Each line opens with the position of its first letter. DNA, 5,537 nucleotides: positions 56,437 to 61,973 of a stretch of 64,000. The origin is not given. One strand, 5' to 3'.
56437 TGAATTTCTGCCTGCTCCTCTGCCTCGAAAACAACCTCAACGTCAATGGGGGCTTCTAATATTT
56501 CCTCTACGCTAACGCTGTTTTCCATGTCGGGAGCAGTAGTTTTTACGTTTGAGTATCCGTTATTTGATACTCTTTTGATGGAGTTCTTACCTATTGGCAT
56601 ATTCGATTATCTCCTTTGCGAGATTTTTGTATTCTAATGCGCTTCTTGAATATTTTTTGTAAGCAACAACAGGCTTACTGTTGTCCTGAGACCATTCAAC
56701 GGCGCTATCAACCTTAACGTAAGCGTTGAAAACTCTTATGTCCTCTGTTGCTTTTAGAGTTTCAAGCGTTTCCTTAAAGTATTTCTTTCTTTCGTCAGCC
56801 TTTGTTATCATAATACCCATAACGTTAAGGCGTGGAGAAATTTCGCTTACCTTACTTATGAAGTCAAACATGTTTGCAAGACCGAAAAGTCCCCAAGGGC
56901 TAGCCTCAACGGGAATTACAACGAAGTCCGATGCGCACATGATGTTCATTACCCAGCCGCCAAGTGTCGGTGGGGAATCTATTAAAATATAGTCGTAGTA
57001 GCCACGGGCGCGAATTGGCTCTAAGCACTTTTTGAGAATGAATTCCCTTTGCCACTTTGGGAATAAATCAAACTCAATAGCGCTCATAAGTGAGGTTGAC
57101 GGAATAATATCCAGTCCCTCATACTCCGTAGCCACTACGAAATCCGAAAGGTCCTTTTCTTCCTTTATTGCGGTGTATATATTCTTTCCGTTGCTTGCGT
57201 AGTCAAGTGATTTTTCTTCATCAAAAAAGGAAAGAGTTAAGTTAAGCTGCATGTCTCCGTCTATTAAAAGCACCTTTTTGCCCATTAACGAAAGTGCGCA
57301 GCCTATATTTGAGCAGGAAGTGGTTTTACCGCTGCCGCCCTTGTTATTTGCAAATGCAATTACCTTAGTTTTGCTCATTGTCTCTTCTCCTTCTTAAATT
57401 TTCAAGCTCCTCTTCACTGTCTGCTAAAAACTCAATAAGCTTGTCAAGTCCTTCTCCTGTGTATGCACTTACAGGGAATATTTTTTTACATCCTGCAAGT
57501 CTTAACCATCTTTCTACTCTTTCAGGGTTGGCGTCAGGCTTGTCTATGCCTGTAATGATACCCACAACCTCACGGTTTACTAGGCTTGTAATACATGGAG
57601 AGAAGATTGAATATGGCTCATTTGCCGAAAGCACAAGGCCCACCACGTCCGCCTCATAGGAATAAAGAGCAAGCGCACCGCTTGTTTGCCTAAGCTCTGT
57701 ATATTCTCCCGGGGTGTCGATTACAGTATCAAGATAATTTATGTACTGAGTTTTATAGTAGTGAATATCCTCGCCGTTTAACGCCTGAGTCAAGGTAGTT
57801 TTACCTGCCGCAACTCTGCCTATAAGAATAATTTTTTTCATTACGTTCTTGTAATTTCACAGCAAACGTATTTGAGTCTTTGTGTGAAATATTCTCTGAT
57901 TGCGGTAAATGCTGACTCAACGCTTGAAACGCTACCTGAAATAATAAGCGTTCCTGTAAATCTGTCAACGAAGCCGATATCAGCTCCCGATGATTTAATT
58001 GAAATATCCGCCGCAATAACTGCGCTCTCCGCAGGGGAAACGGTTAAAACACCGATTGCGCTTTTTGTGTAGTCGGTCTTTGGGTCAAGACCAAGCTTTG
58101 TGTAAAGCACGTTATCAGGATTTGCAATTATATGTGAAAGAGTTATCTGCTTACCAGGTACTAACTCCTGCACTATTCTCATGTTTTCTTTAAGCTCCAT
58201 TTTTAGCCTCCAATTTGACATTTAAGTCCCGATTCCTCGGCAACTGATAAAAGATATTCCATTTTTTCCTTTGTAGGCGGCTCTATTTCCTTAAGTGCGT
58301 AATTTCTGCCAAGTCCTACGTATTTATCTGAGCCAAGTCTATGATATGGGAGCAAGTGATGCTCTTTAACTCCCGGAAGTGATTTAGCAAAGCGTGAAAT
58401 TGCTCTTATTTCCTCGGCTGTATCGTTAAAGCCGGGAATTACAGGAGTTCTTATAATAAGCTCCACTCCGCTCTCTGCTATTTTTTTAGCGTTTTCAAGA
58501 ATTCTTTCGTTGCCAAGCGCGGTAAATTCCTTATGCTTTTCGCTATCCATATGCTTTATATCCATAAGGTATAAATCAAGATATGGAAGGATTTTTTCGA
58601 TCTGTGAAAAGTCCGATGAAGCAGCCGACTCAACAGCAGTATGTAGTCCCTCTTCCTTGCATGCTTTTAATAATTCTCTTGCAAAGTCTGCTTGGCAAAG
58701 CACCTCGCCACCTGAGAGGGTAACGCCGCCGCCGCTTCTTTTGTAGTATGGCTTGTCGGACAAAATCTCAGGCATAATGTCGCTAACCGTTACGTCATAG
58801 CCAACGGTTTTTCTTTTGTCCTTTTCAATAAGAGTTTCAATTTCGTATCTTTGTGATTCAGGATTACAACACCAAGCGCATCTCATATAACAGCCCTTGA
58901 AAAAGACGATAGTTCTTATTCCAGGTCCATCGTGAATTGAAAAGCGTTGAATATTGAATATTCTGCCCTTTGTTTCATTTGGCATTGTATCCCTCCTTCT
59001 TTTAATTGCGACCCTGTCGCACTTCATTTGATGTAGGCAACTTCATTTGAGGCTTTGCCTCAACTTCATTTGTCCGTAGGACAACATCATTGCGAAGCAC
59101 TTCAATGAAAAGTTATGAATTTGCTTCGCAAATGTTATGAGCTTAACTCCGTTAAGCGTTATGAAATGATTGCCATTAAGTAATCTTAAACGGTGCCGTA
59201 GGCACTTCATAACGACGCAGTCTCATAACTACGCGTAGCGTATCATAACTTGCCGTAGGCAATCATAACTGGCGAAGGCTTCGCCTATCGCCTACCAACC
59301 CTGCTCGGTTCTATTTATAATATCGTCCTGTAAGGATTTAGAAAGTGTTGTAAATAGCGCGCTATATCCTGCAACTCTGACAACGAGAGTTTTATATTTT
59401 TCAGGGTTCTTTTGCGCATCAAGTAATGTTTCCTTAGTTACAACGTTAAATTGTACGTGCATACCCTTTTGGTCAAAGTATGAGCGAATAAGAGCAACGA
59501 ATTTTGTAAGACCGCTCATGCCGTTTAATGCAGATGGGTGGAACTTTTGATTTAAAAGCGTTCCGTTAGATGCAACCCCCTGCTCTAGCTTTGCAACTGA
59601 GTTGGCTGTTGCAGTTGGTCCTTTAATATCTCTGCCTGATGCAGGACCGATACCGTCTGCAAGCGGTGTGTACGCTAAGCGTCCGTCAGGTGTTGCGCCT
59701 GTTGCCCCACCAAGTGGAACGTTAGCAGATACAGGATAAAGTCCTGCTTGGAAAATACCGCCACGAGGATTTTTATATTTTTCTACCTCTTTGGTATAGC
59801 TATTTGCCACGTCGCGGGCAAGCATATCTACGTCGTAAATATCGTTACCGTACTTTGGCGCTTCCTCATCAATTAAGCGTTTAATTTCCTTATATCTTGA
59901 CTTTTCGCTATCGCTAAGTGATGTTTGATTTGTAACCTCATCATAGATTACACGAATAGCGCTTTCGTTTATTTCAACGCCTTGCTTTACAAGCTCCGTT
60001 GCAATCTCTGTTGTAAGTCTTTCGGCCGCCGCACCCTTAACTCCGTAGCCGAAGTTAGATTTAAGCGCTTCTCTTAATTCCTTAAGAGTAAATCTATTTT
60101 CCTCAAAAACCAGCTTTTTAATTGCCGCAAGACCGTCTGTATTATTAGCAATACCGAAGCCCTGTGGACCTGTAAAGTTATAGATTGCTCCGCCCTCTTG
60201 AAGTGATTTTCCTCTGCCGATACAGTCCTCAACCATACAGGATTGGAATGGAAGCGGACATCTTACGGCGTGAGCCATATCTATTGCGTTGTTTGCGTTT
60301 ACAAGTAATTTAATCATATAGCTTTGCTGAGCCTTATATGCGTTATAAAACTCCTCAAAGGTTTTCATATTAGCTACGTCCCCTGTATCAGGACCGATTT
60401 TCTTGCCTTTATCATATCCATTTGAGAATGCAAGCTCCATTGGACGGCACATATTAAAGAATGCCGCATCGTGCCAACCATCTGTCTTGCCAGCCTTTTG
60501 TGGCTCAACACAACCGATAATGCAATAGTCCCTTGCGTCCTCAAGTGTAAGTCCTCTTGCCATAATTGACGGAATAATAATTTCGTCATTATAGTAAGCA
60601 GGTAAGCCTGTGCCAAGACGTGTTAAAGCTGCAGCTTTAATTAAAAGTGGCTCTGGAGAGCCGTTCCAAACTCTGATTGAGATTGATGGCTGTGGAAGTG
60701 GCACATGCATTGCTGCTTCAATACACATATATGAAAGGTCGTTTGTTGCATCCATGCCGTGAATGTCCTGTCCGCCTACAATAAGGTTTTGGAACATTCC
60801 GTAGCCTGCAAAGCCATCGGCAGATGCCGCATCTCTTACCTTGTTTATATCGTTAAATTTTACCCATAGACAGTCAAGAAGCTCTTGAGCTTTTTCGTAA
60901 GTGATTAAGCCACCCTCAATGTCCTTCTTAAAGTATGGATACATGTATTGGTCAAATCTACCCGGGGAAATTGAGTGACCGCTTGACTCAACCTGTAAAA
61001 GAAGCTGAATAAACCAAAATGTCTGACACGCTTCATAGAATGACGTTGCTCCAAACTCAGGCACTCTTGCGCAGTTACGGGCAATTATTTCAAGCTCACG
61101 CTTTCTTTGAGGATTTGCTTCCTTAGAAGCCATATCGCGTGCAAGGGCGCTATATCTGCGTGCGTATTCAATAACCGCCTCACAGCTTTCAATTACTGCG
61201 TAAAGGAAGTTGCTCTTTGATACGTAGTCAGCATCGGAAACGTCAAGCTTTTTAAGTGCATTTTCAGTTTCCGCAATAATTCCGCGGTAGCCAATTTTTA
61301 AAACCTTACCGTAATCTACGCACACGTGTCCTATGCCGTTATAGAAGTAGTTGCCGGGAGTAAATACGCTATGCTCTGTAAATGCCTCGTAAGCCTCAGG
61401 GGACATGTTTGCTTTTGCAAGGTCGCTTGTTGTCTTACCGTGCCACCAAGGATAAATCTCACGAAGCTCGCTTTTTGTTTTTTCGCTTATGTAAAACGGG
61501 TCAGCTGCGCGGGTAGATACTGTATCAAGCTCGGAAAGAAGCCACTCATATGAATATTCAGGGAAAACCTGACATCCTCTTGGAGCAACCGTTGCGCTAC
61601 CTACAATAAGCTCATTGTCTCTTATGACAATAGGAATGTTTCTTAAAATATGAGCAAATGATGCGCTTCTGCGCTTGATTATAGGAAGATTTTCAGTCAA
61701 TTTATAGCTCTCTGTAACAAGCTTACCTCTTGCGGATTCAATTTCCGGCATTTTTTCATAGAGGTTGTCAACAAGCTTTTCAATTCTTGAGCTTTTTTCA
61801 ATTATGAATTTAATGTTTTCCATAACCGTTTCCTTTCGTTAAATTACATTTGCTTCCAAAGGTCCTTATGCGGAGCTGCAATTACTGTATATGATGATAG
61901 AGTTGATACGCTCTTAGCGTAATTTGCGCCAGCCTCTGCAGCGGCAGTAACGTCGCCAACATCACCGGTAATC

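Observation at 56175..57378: ParA-like ATPase plus small disordered K-rich partner as the last two cistrons of a glycyl-radical microcompartment operon (candidate metabolosome-positioning system)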

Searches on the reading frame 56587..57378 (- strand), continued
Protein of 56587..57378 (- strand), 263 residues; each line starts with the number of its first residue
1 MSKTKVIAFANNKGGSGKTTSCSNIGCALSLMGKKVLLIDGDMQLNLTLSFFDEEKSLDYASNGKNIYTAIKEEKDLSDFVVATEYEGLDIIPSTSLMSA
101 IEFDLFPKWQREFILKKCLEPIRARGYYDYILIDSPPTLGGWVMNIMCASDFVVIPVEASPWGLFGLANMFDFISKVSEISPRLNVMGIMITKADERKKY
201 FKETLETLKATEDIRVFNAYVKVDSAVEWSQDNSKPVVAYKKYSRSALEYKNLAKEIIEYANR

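Call 85: search_protein_families(library=pfam, proteins=[L127:5121-6008:+, L127:7284-8426:+, L127:8846-10447:+, L127:11094-12116:+, L134:2386-3501:+, L134:3606-4067:+, L134:4106-4540:+, L134:4555-5949:+, L134:9277-10077:+, L134:10552-11943:+], max_evalue=0.00001)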
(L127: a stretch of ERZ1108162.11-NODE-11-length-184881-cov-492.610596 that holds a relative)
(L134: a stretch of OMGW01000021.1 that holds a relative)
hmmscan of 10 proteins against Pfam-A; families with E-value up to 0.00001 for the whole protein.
L127:5121-6008:+ (295 aa): 6 families
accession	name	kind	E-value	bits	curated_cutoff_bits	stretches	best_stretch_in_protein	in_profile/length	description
PF00455.28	DeoRC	-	2.7e-51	174.1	31.8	1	112-270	2-160/160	DeoR C terminal sensor domain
PF08220.18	HTH_DeoR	-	3.5e-17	62.3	21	1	43-97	1-55/57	DeoR-like helix-turn-helix domain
PF08279.18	HTH_11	-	6.3e-10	39.2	25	1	43-87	1-46/55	HTH domain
PF25213.1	HVO_A0261_N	-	1.1e-07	32.1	35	1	36-90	5-58/86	HVO_A0261 N-terminal domain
PF01022.26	HTH_5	-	2.3e-07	31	22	1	43-86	3-45/47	Bacterial regulatory protein, arsR family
PF12840.13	HTH_20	-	8.2e-06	26.1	27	0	46-87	8-49/51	Helix-turn-helix domain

L127:7284-8426:+ (380 aa): 3 families
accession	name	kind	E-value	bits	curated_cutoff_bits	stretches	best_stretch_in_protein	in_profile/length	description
PF25137.1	ADH_Fe_C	-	1.2e-54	185.4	27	1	170-379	1-193/194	Fe-containing alcohol dehydrogenase family, C-terminal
PF00465.25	Fe-ADH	-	5.8e-40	137.1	31.3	1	8-158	2-167/168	Iron-containing alcohol dehydrogenase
PF13685.12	Fe-ADH_2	-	5.3e-08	33.4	28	1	20-122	14-108/149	Iron-containing alcohol dehydrogenase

L127:8846-10447:+ (533 aa): 2 families
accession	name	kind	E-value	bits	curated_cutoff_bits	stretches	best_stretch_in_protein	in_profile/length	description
PF18088.7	Glyco_H_20C_C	-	3.7e-52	177.4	27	1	336-514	2-188/194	Glycoside Hydrolase 20C C-terminal domain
PF00728.28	Glyco_hydro_20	-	5.5e-11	42.9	22.3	1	9-194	5-226/348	Glycosyl hydrolase family 20, catalytic domain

L127:11094-12116:+ (340 aa): 2 families
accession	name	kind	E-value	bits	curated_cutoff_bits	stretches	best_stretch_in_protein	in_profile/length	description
PF03547.23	Mem_trans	-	5.4e-33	114.5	25.7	2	186-333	197-343/343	Membrane transport protein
PF01758.21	SBF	-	7.5e-07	29.4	24.3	1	233-335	12-113/191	Sodium Bile acid symporter family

L134:2386-3501:+ (371 aa): 1 family
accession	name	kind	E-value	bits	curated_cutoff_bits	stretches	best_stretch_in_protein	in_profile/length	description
PF13407.12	Peripla_BP_4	-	2.1e-41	142.6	35.1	1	46-343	3-257/258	Periplasmic binding protein domain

L134:3606-4067:+ (153 aa): 1 family
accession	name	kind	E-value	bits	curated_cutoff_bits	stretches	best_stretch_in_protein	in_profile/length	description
PF05025.18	RbsD_FucU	-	4.9e-45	153.8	25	1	10-151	1-138/138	RbsD / FucU transport protein family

L134:4106-4540:+ (144 aa): 0 families

L134:4555-5949:+ (464 aa): 2 families
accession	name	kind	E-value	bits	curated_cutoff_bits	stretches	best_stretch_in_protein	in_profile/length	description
PF00370.27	FGGY_N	-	3.1e-34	119.1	28.8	1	4-243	1-243/245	FGGY family of carbohydrate kinases, N-terminal domain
PF02782.22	FGGY_C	-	6.3e-22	78.8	27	1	255-439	2-195/198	FGGY family of carbohydrate kinases, C-terminal domain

L134:9277-10077:+ (266 aa): 1 family
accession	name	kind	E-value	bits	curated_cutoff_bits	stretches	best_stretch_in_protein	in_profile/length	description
PF00596.27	Aldolase_II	-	1.2e-50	172.4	22.2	1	12-187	3-182/183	Class II Aldolase and Adducin N-terminal domain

L134:10552-11943:+ (463 aa): 1 family
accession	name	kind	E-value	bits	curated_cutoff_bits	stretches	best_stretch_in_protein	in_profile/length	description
PF00171.27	Aldedh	-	4.9e-30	104.9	23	1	33-428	29-439/461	Aldehyde dehydrogenase family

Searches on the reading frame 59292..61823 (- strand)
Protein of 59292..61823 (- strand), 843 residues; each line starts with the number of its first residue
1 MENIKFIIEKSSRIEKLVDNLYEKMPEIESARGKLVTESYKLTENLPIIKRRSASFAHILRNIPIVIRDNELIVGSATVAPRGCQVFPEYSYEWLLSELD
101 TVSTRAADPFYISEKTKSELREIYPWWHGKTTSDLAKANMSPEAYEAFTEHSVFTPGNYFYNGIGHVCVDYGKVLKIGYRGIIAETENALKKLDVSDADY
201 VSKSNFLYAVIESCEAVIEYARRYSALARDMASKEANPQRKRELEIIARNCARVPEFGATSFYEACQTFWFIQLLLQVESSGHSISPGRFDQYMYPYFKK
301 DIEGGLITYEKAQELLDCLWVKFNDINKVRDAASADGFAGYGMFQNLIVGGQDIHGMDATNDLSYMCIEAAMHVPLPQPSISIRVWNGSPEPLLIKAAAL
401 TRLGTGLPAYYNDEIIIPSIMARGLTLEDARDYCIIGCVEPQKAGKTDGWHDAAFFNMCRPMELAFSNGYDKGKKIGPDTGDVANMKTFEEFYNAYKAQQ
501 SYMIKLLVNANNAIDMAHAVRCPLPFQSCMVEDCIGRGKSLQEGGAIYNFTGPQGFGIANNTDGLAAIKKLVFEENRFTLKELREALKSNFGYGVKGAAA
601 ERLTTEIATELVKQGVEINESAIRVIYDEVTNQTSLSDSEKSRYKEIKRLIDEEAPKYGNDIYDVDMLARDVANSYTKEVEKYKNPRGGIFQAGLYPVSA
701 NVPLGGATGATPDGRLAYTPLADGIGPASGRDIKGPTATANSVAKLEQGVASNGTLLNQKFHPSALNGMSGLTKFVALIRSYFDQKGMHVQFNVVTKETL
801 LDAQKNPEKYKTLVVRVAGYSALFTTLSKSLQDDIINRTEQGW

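Call 35: search_solved_structures(query=window:59292-61823:-, max_evalue=1e-30)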
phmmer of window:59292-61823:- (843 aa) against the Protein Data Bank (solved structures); distinct sequences matched with E-value up to 1e-30: 33.
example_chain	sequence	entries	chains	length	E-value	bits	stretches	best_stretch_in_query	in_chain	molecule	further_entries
5i2a_A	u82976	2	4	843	0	1183.5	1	8-841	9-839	Diol-dehydratase | Diol dehydratase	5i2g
9rco_A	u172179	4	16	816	2.9e-301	1004.8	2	11-594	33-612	Glycyl radical protein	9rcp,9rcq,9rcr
1r8w_A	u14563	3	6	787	1.4e-300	1002.6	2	11-591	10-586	glycerol dehydratase | B12-independent glycerol dehydratase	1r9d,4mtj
9f3w_A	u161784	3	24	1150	6.5e-181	606.8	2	12-593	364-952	Choline trimethylamine-lyase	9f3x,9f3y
8id0_A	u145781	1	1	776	1.3e-177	595.8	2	7-591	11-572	formate C-acetyltransferase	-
8yjo_A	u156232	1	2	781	8.8e-177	593.1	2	11-592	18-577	Probable dehydratase PflD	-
9ht9_A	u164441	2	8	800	1.2e-163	549.7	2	13-592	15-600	Choline trimethylamine-lyase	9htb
9r0v_A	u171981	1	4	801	1.2e-163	549.7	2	13-592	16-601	Choline trimethylamine-lyase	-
6vue_A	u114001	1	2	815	1.3e-163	549.6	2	13-592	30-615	Choline trimethylamine-lyase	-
5faw_A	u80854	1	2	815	1.3e-163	549.6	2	13-592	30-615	Choline trimethylamine-lyase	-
5fau_A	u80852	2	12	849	1.6e-163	549.3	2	13-592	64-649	Choline trimethylamine-lyase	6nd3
5fay_A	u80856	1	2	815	1.9e-163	549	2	13-592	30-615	Choline trimethylamine-lyase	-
5fav_A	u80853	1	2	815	3.3e-163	548.2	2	13-592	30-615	Choline trimethylamine-lyase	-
5kdp_A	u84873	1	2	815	8.6e-163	546.8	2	13-592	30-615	Choline trimethylamine-lyase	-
6xs4_A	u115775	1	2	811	2.7e-158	532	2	25-591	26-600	Formate C-acetyltransferase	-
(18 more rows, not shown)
